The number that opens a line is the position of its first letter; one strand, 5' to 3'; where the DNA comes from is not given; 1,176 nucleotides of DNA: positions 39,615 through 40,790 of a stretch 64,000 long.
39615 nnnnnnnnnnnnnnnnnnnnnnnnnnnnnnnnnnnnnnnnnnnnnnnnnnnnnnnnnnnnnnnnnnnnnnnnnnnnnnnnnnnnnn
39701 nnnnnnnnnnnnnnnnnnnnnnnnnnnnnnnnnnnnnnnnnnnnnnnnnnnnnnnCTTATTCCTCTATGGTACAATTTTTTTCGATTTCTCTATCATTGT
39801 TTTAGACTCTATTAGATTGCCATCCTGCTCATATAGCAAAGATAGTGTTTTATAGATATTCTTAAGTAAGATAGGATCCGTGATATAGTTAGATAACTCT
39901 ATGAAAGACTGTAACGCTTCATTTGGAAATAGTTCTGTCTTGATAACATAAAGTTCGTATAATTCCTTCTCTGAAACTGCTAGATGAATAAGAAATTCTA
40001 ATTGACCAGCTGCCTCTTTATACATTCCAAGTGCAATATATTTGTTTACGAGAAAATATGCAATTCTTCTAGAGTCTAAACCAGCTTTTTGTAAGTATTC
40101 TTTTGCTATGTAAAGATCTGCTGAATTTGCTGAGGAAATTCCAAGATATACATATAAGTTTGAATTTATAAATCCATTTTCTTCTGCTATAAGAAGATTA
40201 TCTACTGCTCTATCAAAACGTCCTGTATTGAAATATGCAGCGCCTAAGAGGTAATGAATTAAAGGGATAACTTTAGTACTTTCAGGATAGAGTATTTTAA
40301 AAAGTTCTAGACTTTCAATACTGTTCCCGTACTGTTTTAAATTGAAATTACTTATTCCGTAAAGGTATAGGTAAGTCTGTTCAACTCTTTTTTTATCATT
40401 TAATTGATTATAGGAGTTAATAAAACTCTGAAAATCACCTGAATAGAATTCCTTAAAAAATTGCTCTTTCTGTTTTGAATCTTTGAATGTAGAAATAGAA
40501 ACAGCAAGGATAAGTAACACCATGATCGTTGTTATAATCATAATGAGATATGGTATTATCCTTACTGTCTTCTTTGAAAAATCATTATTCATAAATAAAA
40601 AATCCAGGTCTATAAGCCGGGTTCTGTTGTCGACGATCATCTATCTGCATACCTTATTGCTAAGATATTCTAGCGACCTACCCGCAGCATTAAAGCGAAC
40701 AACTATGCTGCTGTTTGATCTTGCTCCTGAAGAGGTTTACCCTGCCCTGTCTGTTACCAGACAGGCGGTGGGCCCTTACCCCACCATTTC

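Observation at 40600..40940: RNase P RNA gene hidden under spurious ORFs, forcing a re-call of the neighbouring TPR gene start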

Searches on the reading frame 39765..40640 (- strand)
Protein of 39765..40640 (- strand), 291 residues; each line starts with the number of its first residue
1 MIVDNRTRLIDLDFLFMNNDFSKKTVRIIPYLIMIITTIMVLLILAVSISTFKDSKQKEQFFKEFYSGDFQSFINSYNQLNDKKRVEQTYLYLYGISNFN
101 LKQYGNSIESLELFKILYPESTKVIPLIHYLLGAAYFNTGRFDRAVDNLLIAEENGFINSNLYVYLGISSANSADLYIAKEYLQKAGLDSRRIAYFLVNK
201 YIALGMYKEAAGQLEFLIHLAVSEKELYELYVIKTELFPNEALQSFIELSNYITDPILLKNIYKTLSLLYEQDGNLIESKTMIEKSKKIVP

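Call 4: search_protein_families(library=pfam, proteins=[window:39765-40640:-])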
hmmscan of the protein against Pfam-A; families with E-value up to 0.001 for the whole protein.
window:39765-40640:- (291 aa): 2 families
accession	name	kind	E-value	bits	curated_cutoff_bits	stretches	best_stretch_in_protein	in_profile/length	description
PF07719.23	TPR_2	-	3.2e-08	33.5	27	0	127-147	2-22/34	Tetratricopeptide repeat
PF13181.12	TPR_8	-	0.0005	20.5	25.7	0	129-147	4-22/34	Tetratricopeptide repeat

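Call 7: find_homologous_proteins(query=window:39765-40640:-)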
Query window:39765-40640:- (291 aa): 2 proteins with E <= 0.001 among 1484 candidates.
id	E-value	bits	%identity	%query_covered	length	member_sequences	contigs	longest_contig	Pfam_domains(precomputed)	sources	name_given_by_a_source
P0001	6.6e-169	578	100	95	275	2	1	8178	PF07719.24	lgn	-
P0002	1.8e-100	354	61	94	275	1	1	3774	PF07719.24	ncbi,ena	-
